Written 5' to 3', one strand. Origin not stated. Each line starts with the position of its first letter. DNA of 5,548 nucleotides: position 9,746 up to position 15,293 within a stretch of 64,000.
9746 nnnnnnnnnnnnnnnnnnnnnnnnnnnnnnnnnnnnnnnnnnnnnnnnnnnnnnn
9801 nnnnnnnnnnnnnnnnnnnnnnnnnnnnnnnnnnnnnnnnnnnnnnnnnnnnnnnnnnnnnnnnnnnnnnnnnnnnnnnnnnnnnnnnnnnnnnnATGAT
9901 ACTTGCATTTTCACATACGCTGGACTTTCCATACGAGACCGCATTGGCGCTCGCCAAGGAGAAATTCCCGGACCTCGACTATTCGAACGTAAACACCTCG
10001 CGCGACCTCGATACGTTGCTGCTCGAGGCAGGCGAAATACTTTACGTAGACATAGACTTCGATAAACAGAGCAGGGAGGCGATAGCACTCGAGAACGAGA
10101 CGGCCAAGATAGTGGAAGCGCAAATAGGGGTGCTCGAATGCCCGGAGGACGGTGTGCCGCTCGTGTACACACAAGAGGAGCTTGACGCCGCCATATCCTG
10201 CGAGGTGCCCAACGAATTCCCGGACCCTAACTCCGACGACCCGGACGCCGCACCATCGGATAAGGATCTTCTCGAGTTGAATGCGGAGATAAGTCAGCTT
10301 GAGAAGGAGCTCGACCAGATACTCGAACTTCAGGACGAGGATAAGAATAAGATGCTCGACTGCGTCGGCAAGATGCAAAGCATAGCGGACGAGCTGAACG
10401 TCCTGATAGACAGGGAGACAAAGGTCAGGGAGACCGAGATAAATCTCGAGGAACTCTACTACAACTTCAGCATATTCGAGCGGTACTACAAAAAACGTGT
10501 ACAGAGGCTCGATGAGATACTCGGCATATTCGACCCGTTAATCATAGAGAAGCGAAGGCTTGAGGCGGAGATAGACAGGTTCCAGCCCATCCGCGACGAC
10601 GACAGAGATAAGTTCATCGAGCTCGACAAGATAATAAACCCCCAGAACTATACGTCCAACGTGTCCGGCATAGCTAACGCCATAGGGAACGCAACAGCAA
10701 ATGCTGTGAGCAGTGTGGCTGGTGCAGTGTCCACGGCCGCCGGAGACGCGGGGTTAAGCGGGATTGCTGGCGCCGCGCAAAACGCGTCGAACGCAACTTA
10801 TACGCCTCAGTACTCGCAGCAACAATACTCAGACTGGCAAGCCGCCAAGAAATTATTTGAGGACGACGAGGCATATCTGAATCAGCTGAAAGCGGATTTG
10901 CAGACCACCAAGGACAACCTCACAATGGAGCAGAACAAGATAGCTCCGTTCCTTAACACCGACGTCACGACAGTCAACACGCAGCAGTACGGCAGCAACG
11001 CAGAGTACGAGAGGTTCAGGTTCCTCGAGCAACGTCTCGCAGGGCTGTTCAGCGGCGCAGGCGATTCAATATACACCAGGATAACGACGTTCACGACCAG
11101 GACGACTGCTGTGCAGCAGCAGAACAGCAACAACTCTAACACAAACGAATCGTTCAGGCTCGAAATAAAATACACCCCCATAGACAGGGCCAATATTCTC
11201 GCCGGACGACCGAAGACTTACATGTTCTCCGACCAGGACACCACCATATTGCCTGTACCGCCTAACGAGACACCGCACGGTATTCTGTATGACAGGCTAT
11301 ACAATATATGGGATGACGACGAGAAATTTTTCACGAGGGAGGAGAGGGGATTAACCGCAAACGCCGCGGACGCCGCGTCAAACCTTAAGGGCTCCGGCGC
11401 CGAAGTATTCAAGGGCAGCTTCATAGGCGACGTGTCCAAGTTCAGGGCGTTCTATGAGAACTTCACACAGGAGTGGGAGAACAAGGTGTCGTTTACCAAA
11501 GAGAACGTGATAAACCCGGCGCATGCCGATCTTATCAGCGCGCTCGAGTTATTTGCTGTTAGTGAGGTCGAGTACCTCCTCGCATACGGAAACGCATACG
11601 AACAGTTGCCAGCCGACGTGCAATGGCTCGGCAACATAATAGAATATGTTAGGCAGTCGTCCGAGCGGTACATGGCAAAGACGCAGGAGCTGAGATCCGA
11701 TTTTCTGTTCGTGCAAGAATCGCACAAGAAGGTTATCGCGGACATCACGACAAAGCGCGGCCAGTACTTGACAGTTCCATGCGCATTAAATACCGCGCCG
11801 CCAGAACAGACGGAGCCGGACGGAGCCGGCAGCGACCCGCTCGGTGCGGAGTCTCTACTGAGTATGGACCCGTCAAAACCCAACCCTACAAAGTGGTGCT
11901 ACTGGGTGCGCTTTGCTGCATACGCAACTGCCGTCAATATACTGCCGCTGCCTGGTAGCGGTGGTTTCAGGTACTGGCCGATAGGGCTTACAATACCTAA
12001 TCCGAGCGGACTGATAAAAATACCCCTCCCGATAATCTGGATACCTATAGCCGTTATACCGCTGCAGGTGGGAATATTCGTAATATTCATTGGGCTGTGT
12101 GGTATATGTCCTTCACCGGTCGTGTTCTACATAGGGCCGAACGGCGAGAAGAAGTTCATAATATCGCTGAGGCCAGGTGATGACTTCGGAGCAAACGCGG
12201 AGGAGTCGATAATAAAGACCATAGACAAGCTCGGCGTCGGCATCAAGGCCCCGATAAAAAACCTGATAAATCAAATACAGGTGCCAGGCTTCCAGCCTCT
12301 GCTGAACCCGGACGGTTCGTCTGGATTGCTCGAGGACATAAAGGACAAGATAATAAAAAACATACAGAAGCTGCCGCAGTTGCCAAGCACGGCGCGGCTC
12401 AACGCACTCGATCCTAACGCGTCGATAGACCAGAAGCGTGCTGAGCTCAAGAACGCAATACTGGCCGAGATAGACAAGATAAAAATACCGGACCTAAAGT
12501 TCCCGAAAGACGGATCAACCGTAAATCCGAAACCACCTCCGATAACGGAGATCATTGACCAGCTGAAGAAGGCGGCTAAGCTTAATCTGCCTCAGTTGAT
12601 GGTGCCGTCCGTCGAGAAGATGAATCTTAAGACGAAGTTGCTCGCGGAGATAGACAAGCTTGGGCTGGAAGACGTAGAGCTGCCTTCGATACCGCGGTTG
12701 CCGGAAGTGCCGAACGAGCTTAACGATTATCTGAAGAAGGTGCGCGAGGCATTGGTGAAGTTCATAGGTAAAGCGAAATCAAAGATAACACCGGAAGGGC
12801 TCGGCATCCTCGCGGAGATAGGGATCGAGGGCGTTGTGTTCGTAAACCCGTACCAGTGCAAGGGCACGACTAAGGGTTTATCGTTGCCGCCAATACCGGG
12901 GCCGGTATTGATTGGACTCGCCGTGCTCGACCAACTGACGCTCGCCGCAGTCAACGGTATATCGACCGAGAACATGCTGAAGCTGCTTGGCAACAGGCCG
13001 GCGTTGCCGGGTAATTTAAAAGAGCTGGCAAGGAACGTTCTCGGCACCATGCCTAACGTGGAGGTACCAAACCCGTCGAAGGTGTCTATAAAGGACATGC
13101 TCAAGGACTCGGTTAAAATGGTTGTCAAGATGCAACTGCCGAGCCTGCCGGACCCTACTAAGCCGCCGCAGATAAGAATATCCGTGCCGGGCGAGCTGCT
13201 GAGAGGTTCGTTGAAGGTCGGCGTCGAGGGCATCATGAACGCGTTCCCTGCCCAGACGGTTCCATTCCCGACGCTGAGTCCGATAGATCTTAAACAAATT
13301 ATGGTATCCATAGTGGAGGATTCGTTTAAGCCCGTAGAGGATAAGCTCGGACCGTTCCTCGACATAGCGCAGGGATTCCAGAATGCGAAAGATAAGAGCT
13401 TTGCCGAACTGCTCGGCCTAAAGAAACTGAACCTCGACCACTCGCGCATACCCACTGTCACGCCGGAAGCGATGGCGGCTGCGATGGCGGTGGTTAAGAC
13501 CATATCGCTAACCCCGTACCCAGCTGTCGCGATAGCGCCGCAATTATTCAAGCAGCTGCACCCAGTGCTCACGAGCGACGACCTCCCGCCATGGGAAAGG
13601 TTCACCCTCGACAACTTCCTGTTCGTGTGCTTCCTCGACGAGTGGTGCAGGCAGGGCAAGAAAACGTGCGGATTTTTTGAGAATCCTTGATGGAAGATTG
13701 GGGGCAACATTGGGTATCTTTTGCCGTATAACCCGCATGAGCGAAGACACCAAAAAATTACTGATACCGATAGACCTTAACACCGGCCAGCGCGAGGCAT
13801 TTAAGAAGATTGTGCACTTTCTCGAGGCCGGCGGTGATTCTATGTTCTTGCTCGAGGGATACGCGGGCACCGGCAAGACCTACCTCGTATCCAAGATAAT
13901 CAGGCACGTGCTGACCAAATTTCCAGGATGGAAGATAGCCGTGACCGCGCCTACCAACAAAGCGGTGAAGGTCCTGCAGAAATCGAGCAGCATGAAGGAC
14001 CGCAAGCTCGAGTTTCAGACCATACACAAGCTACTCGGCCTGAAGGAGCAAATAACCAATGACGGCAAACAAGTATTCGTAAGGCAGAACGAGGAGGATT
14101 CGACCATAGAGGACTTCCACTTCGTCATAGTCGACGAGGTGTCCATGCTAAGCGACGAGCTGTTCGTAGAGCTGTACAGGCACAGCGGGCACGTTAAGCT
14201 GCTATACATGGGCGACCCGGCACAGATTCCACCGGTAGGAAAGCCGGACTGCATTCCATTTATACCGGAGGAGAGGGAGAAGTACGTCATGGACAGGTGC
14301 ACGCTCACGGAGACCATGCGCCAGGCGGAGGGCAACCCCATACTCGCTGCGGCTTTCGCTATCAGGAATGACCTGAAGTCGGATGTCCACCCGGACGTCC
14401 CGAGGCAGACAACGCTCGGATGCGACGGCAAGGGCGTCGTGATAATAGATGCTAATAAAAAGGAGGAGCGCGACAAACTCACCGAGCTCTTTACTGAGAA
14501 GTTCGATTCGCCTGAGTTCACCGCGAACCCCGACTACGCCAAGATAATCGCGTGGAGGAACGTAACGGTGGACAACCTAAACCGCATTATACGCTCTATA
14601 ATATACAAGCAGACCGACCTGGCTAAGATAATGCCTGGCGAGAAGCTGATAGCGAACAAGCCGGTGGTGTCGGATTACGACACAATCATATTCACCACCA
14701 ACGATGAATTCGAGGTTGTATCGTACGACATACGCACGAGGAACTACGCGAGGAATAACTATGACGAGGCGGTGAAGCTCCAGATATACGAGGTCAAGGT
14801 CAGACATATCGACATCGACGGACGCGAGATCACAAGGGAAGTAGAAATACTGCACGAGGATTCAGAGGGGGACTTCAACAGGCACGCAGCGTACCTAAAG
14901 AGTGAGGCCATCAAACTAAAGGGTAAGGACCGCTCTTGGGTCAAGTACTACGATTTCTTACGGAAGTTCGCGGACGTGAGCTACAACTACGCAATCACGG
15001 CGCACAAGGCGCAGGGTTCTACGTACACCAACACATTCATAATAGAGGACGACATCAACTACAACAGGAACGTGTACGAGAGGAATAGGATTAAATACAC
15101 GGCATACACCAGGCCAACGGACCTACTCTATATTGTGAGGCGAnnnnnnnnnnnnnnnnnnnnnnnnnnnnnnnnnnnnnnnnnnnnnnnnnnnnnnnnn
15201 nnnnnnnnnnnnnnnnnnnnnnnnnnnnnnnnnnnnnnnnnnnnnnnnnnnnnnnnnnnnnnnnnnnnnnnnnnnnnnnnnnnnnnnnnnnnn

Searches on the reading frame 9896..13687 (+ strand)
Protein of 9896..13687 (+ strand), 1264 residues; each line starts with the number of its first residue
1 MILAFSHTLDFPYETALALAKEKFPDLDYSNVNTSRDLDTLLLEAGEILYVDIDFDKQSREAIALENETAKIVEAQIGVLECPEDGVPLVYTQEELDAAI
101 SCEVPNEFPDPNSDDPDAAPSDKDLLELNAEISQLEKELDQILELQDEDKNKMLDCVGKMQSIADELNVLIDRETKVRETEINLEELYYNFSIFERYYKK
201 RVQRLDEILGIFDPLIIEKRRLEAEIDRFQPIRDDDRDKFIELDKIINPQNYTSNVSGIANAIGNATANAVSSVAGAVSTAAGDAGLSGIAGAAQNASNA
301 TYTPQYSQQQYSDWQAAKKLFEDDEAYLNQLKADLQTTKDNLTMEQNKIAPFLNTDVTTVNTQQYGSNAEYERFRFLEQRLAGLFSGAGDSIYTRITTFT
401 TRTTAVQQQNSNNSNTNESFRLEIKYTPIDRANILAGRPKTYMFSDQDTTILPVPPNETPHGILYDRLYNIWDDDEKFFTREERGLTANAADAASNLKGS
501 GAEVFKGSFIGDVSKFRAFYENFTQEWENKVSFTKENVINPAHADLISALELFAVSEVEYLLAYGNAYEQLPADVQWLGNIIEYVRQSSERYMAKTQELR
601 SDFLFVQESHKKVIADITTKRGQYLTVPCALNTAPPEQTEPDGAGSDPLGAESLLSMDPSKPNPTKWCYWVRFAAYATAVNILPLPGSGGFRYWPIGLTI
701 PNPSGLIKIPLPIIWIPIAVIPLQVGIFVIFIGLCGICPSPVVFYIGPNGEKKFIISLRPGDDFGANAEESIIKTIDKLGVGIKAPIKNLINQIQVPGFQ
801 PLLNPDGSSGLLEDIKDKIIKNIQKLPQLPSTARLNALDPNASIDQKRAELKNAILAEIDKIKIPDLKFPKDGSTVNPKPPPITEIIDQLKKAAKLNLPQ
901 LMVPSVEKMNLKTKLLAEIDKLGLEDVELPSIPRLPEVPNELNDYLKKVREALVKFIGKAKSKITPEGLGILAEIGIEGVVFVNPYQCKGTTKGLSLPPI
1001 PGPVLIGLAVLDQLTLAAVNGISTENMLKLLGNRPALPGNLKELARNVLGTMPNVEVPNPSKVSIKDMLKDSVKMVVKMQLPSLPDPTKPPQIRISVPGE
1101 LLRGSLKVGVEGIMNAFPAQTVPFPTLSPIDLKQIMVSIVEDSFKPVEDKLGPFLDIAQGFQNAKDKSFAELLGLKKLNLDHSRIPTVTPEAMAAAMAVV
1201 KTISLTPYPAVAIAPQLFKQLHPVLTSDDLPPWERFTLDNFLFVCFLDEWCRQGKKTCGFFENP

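Call 28: search_protein_families(library=pfam, proteins=[window:9896-13687:+], max_evalue=0.01)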
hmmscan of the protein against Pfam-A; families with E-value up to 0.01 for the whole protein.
window:9896-13687:+ (1264 aa): 0 families

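Call 76: search_protein_families(library=phrogs, proteins=[window:9896-13687:+], max_evalue=0.001)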
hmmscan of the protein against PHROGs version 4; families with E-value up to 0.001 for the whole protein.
window:9896-13687:+ (1264 aa): 0 families

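Call 91: search_solved_structures(query=window:9896-13687:+, max_evalue=1)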
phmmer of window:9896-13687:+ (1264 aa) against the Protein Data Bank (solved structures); distinct sequences matched with E-value up to 1: 7.
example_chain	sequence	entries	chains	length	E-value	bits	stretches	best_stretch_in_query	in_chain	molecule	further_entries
2v70_A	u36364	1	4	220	0.11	13.3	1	1125-1255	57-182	SLIT HOMOLOG 2 PROTEIN N-PRODUCT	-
2wsc_F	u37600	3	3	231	0.25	12.1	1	264-341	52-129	PHOTOSYSTEM I REACTION CENTER SUBUNIT III, CHLOROPLASTIC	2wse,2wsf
1odb_A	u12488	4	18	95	0.45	11.3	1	1106-1178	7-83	CALGRANULIN C | PROTEIN S100-A12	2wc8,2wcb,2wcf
2m9g_A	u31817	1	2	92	0.58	10.9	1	1108-1178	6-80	Protein S100-A12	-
1e8a_A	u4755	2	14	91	0.61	10.8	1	1108-1178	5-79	S100A12 | CALGRANULIN C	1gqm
2wce_A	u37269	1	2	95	0.68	10.7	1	1106-1175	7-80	PROTEIN S100-A12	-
3qf7_D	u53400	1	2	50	0.81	10.4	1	184-224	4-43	Mre11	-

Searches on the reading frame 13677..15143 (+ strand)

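Call 28: search_protein_families(library=pfam, proteins=[window:13677-15143:+], max_evalue=0.01)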
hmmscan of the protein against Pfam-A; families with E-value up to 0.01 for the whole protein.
window:13677-15143:+ (489 aa): 16 families
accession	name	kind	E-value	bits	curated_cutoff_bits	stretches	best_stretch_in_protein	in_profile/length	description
PF13604.12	AAA_30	-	8.5e-24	84.8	27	1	34-232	2-171/191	AAA domain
PF13245.12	AAA_19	-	3.1e-21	76.4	25.1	1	54-189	11-134/134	AAA domain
PF05970.20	PIF1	-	8.2e-11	42.4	25.9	1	34-187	2-155/223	PIF1-like helicase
PF01443.25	Viral_helicase1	-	9.9e-10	39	21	1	59-207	3-122/228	Viral superfamily 1 RNA helicase core domain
PF13086.12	AAA_11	-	2.9e-09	37.5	27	1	34-102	2-70/257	AAA domain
PF05127.21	NAT10_TcmA_helicase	-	2.1e-07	31.4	22.7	1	61-172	4-115/176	RNA cytidine acetyltransferase NAT10/TcmA, helicase domain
PF13538.12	UvrD_C_2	-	4.1e-07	30.2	27.4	1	438-487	3-52/52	UvrD-like helicase C-terminal domain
PF04851.21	ResIII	-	3.6e-06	27.4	22.5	1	33-155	3-134/164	Type III restriction enzyme, res subunit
PF13401.12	AAA_22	-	7e-06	26.8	27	1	53-181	4-124/130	AAA domain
PF13191.12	AAA_16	-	0.0014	19.6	32.6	1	39-87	6-61/167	AAA ATPase domain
PF00270.35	DEAD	-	0.0018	18.5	26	0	37-169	3-140/167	DEAD/DEAH box helicase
PF09848.15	SLFN-g3_helicase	-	0.0022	17.8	24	1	55-156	2-89/354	Schlafen group 3, DNA/RNA helicase domain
PF25199.1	nSTAND_NTPase5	-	0.0025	18.1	34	0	40-91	23-77/145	Novel STAND NTPase 5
PF00580.27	UvrD-helicase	-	0.0032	17.6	23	0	55-119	14-85/271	UvrD/REP helicase N-terminal domain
PF24883.2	NPHP3_N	-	0.0033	18.1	24.8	1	50-81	17-49/164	Nephrocystin 3, N-terminal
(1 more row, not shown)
